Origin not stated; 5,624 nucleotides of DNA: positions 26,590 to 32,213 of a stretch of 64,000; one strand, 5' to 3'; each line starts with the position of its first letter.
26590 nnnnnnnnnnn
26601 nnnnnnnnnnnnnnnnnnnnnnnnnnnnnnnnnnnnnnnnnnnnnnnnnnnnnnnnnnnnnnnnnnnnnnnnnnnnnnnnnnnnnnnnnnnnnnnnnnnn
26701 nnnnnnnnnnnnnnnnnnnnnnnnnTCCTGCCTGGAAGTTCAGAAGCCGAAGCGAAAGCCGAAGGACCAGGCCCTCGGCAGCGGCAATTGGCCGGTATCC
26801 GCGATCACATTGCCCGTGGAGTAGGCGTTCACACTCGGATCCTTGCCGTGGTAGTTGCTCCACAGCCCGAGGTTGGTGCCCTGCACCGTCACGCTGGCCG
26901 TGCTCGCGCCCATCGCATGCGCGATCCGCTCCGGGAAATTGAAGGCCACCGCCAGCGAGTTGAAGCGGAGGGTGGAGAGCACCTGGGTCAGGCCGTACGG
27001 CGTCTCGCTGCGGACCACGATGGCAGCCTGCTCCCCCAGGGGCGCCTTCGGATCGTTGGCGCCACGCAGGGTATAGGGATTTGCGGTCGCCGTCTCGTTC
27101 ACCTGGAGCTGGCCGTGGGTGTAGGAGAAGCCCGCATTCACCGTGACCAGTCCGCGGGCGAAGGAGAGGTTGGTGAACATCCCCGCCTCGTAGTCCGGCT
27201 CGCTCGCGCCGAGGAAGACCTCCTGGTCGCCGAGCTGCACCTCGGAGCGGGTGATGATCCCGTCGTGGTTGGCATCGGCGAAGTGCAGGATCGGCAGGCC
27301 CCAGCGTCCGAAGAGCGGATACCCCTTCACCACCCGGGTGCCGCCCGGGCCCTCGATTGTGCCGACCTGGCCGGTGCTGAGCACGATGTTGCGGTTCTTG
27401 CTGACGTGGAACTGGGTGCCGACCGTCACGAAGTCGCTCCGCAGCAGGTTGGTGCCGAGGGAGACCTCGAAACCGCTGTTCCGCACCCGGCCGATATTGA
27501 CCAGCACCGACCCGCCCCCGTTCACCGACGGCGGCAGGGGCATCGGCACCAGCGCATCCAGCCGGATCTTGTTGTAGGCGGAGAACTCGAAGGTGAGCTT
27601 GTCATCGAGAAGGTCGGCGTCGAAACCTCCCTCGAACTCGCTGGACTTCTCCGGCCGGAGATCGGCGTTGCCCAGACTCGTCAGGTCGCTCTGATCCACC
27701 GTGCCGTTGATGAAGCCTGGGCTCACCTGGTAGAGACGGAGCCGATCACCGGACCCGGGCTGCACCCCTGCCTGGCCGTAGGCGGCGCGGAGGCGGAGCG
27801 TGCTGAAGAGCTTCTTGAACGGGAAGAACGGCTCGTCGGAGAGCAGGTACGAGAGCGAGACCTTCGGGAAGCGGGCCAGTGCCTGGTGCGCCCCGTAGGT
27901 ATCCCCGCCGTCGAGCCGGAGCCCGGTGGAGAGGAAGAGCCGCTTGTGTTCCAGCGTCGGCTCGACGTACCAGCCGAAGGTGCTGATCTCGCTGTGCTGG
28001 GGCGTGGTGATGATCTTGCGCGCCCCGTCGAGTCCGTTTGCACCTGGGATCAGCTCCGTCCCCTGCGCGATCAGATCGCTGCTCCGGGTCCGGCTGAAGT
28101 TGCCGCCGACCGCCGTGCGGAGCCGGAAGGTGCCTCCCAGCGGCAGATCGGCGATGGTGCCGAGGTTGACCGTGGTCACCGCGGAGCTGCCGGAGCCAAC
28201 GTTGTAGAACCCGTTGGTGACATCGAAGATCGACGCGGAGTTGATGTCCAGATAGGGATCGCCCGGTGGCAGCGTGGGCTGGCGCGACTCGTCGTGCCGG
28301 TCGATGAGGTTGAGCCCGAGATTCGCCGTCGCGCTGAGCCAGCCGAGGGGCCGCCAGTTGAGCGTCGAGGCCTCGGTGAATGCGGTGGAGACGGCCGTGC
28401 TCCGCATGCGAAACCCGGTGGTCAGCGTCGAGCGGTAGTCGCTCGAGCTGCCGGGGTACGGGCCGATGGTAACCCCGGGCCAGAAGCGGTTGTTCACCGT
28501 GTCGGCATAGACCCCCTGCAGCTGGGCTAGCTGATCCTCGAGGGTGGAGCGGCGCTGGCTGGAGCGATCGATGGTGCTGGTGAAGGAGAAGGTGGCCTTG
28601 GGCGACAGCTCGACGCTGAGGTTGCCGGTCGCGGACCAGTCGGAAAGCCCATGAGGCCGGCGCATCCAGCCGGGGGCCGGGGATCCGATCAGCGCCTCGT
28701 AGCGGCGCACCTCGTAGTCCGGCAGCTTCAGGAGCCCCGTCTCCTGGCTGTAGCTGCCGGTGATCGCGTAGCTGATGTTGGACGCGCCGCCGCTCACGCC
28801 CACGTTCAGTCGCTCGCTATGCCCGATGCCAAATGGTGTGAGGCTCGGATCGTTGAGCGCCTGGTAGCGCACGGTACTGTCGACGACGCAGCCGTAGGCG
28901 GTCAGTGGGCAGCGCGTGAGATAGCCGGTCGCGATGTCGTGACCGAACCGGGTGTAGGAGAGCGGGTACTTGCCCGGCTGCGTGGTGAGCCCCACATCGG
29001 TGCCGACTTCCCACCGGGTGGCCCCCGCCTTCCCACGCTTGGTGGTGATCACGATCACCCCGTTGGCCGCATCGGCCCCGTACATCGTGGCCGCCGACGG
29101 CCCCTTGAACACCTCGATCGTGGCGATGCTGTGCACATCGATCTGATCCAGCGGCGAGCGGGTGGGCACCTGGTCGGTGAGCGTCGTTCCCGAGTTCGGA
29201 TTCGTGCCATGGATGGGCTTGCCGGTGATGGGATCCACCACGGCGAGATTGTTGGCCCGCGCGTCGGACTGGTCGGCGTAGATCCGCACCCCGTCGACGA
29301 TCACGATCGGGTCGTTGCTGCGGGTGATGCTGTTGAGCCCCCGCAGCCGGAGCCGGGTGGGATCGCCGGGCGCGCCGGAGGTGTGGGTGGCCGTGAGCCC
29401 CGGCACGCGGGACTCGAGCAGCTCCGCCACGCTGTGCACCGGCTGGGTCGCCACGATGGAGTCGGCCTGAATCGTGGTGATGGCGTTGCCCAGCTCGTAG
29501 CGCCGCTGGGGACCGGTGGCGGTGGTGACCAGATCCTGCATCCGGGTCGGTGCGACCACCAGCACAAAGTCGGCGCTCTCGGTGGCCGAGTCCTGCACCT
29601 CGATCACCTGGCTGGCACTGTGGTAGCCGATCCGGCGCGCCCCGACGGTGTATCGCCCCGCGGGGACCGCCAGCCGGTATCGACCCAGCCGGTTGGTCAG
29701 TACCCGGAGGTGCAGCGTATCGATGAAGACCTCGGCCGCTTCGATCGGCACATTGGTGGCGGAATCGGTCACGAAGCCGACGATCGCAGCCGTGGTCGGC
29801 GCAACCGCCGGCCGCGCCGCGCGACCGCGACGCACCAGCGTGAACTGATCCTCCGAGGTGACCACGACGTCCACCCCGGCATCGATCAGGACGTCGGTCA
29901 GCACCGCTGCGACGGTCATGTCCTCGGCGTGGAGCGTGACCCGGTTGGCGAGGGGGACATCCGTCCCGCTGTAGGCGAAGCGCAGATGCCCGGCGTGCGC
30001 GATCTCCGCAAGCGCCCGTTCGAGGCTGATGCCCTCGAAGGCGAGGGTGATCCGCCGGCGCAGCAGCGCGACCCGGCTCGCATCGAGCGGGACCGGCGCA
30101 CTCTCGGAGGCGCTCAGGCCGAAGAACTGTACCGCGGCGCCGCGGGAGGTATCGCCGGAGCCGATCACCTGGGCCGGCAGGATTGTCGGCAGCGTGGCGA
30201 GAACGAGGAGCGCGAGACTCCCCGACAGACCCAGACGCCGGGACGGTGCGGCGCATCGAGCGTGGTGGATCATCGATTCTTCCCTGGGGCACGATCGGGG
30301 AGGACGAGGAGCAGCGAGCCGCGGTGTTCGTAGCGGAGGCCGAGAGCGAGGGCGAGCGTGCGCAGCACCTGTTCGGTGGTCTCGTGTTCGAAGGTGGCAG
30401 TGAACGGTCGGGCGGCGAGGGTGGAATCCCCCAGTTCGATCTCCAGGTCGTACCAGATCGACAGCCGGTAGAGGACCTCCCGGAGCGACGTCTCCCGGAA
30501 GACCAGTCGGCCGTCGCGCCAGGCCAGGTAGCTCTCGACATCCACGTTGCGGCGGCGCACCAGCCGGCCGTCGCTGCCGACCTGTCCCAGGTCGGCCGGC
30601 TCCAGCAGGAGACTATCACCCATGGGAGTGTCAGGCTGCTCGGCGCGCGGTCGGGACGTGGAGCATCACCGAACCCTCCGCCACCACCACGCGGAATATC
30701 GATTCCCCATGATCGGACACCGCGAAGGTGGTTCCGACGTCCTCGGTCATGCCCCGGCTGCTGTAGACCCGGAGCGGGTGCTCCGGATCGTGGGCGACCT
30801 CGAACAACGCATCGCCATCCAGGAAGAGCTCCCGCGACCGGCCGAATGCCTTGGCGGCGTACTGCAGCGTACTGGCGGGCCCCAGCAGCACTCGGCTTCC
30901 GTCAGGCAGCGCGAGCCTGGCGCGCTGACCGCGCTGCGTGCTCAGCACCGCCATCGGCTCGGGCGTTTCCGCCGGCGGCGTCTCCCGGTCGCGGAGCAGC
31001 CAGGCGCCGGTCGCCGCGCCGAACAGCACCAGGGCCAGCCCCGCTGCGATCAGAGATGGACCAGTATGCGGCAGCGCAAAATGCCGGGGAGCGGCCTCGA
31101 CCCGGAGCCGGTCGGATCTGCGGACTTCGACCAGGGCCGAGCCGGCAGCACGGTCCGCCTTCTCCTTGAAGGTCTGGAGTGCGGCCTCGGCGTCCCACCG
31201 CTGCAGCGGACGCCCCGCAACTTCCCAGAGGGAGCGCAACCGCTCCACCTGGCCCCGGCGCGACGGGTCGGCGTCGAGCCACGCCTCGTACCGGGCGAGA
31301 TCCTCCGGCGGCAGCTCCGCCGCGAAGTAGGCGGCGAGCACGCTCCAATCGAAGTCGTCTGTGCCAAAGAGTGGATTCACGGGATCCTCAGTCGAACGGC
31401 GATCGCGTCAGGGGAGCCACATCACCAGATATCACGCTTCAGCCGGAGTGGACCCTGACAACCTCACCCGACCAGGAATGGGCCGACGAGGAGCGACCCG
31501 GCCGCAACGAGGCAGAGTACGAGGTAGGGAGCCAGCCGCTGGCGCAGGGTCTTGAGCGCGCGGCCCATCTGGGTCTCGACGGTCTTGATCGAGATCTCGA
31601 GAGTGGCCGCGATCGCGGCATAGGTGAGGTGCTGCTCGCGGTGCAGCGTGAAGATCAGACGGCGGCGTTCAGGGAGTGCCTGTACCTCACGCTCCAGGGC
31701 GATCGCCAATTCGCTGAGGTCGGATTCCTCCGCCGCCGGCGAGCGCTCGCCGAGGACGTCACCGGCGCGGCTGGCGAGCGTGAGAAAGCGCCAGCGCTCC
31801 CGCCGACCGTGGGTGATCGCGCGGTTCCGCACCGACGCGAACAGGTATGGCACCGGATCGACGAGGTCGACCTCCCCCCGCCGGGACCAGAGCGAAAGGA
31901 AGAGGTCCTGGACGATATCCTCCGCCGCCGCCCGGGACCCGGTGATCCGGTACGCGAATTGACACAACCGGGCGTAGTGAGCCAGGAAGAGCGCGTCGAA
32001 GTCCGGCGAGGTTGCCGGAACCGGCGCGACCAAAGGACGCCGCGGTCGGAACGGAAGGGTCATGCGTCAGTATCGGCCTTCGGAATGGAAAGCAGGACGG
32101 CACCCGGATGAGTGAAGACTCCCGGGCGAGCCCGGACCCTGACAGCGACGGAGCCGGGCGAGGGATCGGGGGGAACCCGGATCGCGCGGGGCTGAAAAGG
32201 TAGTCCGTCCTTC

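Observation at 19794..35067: SusC/SusD trans-envelope-signalling operon with peptidase-family cargo and no glycoside hydrolase: candidate peptide-directed utilisation system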

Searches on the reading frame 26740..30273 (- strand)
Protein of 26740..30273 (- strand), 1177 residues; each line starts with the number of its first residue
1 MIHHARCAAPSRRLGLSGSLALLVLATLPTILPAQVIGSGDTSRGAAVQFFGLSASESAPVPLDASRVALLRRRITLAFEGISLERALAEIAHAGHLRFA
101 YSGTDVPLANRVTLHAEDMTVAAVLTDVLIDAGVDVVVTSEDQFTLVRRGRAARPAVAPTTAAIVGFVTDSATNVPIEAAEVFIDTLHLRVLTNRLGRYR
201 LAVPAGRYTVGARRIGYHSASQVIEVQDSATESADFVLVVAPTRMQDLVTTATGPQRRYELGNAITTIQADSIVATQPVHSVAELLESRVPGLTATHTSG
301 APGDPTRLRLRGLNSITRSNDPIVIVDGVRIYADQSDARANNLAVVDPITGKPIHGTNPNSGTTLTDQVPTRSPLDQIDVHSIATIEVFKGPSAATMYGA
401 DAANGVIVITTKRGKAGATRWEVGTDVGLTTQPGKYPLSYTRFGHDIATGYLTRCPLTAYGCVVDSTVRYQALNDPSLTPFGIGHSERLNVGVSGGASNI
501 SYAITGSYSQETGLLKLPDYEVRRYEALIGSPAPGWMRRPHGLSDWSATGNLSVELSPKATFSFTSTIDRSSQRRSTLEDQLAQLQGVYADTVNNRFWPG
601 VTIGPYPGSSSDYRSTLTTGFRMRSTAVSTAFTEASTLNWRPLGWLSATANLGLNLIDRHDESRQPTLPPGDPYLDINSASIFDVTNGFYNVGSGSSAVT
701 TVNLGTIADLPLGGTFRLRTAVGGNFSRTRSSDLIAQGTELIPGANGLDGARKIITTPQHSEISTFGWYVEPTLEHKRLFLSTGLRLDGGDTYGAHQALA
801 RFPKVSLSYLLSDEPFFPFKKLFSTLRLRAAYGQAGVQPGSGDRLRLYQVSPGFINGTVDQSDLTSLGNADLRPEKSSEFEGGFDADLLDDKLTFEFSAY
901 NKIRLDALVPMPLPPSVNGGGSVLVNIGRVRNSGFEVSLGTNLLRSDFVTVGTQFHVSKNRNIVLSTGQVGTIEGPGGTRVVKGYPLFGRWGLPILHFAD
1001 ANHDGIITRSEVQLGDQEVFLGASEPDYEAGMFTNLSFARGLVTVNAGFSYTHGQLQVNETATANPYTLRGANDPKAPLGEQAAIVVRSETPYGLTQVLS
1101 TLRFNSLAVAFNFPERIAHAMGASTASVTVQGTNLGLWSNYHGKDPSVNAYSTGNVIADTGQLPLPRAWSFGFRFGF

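Call 4: search_protein_families(library=pfam, proteins=[window:26740-30273:-], max_evalue=0.01)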
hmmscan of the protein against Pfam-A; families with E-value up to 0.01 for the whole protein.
window:26740-30273:- (1177 aa): 5 families
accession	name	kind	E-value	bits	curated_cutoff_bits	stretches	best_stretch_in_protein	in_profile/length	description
PF00593.30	TonB_dep_Rec_b-barrel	-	2.5e-22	80.8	27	1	581-948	13-338/436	TonB dependent receptor-like, beta-barrel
PF07715.20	Plug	-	2.8e-18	66.8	23.9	2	260-348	4-82/107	TonB-dependent Receptor Plug Domain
PF13620.12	CarboxypepD_reg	-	1.4e-13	51.4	32.3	1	164-238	2-81/82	Carboxypeptidase regulatory-like domain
PF13715.12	CarbopepD_reg_2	-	2.5e-11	43.9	32.2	1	165-246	2-84/88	CarboxypepD_reg-like domain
PF07660.19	STN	-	0.00047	20.4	28.4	1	98-148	2-51/52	Secretin and TonB N terminus short domain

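Call 6: search_protein_families(library=ncbifam, proteins=[window:26740-30273:-], max_evalue=0.01)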
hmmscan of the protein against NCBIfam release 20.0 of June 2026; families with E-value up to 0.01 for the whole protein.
window:26740-30273:- (1177 aa): 18 families
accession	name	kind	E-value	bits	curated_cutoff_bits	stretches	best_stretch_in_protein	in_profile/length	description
TIGR04056.1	OMP_RagA_SusC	subfamily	6.4e-103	345.8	368.25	1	164-1177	3-981/981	SusC/RagA family TonB-linked outer membrane protein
TIGR01785.1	TonB-hemin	subfamily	4e-13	48.7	316.85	2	249-413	6-130/677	TonB-dependent heme/hemoglobin receptor family protein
TIGR01779.1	TonB-B12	equivalog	2.7e-12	46.1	599.7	2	375-418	118-160/614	TonB-dependent vitamin B12 receptor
TIGR04057.1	SusC_RagA_signa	signature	7.8e-12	44.8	46.2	1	383-412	2-31/31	SusC/RagA subfamily TonB-dependent outer membrane receptor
NF052345.1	S_layer_anammox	exception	5.3e-10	37.3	1400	1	153-255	1304-1408/1596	Kustd1514 family S-layer glycoprotein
TIGR01786.1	TonB-hemlactrns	subfamily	8.4e-09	34.3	323.75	1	263-413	23-135/719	TonB-dependent hemoglobin/transferrin/lactoferrin family receptor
NF007926.1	PRK10641.1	equivalog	1.2e-08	34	836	1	371-419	114-161/617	TonB-dependent vitamin B12 receptor BtuB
NF010048.1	PRK13524.1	subfamily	4.3e-08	32.1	493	1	231-416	26-180/744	FepA family TonB-dependent siderophore receptor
NF010012.0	PRK13486.1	equivalog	2.5e-06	26.2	924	1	381-432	128-175/696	TonB-dependent receptor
NF007478.2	PRK10064.1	equivalog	8.4e-06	24.3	745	1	375-416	122-163/663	catecholate siderophore receptor CirA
NF010051.0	PRK13528.1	subfamily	2.9e-05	22.5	583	1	351-415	113-175/727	FepA family TonB-dependent siderophore receptor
NF053590.1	TonB_dep_TOL0244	equivalog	4.2e-05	22.4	645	1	380-416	109-144/604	TOL_0244 family TonB-dependent receptor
NF010038.0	PRK13513.1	equivalog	0.00023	19.9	942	1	356-422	116-172/659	ligand-gated channel protein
NF052649.1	TonRcptRhtA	equivalog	0.00033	19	1100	1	375-419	130-172/744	TonB-dependent siderophore receptor RhtA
NF041535.1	TonB_rec_PqqU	equivalog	0.00084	17.7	1200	1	375-418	95-136/676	TonB-dependent receptor PqqU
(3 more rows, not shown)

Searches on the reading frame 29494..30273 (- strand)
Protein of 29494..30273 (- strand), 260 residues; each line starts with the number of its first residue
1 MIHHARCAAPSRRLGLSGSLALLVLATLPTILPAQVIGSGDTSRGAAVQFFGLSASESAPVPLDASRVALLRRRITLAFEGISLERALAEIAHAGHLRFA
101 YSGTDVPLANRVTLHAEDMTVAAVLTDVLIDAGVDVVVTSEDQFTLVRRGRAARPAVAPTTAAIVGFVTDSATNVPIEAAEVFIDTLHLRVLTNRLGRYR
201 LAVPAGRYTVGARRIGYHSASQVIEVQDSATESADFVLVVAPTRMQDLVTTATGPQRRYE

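Call 73: search_protein_families(library=pfam, alignment_id=A6, max_evalue=0.01)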
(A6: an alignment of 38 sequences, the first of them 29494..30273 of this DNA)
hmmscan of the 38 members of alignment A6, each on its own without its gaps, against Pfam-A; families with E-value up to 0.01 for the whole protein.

A. member 1, window:29494-30273:- (260 aa): 4 families
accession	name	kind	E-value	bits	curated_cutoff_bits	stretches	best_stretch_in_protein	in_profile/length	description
PF13620.12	CarboxypepD_reg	-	2.2e-14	54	32.3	1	164-238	2-81/82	Carboxypeptidase regulatory-like domain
PF13715.12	CarbopepD_reg_2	-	4.6e-11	43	32.2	1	165-246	2-84/88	CarboxypepD_reg-like domain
PF07660.19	STN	-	2.4e-05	24.5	28.4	1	98-148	2-51/52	Secretin and TonB N terminus short domain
PF16816.10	DotD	-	0.0074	16.9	27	0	69-130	40-100/121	DotD protein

B. families by the number of members that match (of 38 scanned): 16 families
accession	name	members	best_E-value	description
PF13715.12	CarbopepD_reg_2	38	1.6e-20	CarboxypepD_reg-like domain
PF13620.12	CarboxypepD_reg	38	5e-19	Carboxypeptidase regulatory-like domain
PF07660.19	STN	34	1e-12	Secretin and TonB N terminus short domain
PF09430.16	EMC7_beta-sandw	18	1.8e-07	ER membrane protein complex subunit 7, beta-sandwich domain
PF07715.20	Plug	17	8.6e-07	TonB-dependent Receptor Plug Domain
PF17802.7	SpaA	8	4.1e-06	Prealbumin-like fold domain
PF08308.17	PEGA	6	1.2e-05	PEGA domain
PF17210.9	SdrD_B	4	8.5e-05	SdrD B-like domain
PF14686.12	fn3_3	4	0.0016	Polysaccharide lyase family 4, domain II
PF12985.13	DUF3869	3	0.00069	Domain of unknown function (DUF3869)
PF16344.10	FecR_C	2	6.1e-08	FecR, C-terminal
PF16816.10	DotD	2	0.00036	DotD protein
PF25020.1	TTR_TEN1-4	1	0.0011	Teneurin TTR-like domain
PF00381.24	PTS-HPr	1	0.0059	PTS HPr component phosphorylation site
PF09142.17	TruB_C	1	0.0069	tRNA Pseudouridine synthase II, C terminal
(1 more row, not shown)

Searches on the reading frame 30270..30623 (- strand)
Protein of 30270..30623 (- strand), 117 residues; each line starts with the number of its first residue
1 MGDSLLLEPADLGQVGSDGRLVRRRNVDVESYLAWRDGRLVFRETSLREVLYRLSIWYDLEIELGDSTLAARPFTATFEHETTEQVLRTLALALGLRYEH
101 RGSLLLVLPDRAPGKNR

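Call 4: search_protein_families(library=pfam, proteins=[window:30270-30623:-], max_evalue=0.01)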
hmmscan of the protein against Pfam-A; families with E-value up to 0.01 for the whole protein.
window:30270-30623:- (117 aa): 1 family
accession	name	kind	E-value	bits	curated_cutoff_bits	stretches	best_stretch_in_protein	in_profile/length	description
PF16344.10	FecR_C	-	2.6e-14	53.4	24.4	1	39-102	1-65/70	FecR, C-terminal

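Call 6: search_protein_families(library=ncbifam, proteins=[window:30270-30623:-], max_evalue=0.01)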
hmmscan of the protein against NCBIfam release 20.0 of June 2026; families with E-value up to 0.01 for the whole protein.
window:30270-30623:- (117 aa): 0 families

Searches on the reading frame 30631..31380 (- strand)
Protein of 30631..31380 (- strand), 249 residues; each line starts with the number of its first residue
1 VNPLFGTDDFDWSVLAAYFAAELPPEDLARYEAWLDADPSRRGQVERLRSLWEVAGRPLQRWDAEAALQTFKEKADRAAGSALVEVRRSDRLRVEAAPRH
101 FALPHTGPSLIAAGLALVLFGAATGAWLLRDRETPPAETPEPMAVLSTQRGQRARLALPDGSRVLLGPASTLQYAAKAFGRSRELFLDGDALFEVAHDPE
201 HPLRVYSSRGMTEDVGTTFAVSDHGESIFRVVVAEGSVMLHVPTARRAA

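Call 4: search_protein_families(library=pfam, proteins=[window:30631-31380:-], max_evalue=0.01)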
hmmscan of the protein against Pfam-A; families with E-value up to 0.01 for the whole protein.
window:30631-31380:- (249 aa): 1 family
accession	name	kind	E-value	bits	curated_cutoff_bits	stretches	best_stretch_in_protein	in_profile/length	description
PF04773.18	FecR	-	3.8e-16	59.8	24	1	145-238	2-96/97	FecR protein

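Call 6: search_protein_families(library=ncbifam, proteins=[window:30631-31380:-], max_evalue=0.01)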
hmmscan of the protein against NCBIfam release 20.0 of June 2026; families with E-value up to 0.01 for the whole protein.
window:30631-31380:- (249 aa): 2 families
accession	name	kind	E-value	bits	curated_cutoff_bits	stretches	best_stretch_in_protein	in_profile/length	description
NF007296.1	PRK09774.1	equivalog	8.4e-05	21.9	385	1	117-227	82-188/313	ferric citrate uptake sigma factor regulator FecR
NF052375.1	antisigma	equivalog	0.00046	20.3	100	1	15-164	2-139/217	anti-sigma factor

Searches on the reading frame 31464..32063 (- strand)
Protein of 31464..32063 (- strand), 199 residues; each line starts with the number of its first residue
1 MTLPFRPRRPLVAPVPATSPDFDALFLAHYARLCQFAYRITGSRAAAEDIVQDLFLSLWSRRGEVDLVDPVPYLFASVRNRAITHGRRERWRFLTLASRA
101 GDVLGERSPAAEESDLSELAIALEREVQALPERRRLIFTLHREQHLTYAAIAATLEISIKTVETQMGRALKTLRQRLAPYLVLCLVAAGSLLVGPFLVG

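Call 4: search_protein_families(library=pfam, proteins=[window:31464-32063:-], max_evalue=0.01)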
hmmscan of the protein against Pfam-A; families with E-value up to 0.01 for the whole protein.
window:31464-32063:- (199 aa): 3 families
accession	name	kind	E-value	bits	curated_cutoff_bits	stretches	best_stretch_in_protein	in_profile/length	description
PF08281.18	Sigma70_r4_2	-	3.1e-14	52.8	25.7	1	122-173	3-54/54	Sigma-70, region 4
PF04542.20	Sigma70_r2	-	1.7e-12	47.3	24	1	25-92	1-71/71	Sigma-70 region 2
PF04545.22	Sigma70_r4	-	3.4e-08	33.3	24.1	1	128-175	3-50/50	Sigma-70, region 4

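Call 6: search_protein_families(library=ncbifam, proteins=[window:31464-32063:-], max_evalue=0.01)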
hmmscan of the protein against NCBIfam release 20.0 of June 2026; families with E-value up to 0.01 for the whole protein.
window:31464-32063:- (199 aa): 83 families (the best 25 are shown)
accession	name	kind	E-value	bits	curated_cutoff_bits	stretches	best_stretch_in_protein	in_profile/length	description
TIGR02985.1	Sig70_bacteroi1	subfamily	2.4e-37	128.6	126.4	1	21-177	2-162/162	RNA polymerase sigma-70 factor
TIGR02937.1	sigma70-ECF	superfamily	2.4e-24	85.8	42.9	1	22-177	3-165/165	sigma-70 family RNA polymerase sigma factor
TIGR02983.1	SigE-fam_strep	subfamily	1.1e-23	83.9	141.55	1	18-177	4-158/162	SigE family RNA polymerase sigma factor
NF058625.1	sigma_PG0214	equivalog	8.1e-23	81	130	1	21-177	5-161/170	GFO_1088 family ECF-type sigma factor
NF005448.0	PRK07037.1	equivalog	1.5e-18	67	190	1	25-171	17-165/186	RNA polymerase factor sigma-70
NF009166.1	PRK12513.1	equivalog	2.4e-18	66.5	206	1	22-180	24-189/193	RNA polymerase sigma factor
NF004113.0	PRK05602.1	equivalog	9.1e-17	61.4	208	1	22-178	47-202/211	RNA polymerase sigma factor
TIGR02989.1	Sig-70_gvs1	subfamily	1.4e-16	60.8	124.55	1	21-175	2-156/158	RNA polymerase sigma-70 factor, Rhodopirellula/Verrucomicrobium family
NF009190.0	PRK12538.1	equivalog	2.4e-16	60.1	303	1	24-177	67-219/233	RNA polymerase sigma factor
NF009172.0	PRK12519.1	subfamily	3.9e-15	55.9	222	1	30-178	38-190/194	RNA polymerase sigma factor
NF009179.0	PRK12527.1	equivalog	1.1e-14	54.8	162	1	29-177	4-153/159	RNA polymerase sigma factor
NF009176.0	PRK12524.1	equivalog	1.8e-13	50.7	264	1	31-179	37-186/196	RNA polymerase sigma factor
NF007214.0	PRK09636.1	subfamily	2e-13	50.2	271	1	24-176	8-162/293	RNA polymerase sigma factor SigJ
NF007227.0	PRK09645.1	subfamily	2.3e-13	50.4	202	1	22-178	15-171/177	sigma-70 family RNA polymerase sigma factor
TIGR02950.1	SigM_subfam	subfamily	9.9e-13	48.2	147.95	1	23-177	3-158/159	RNA polymerase sigma factor, SigM family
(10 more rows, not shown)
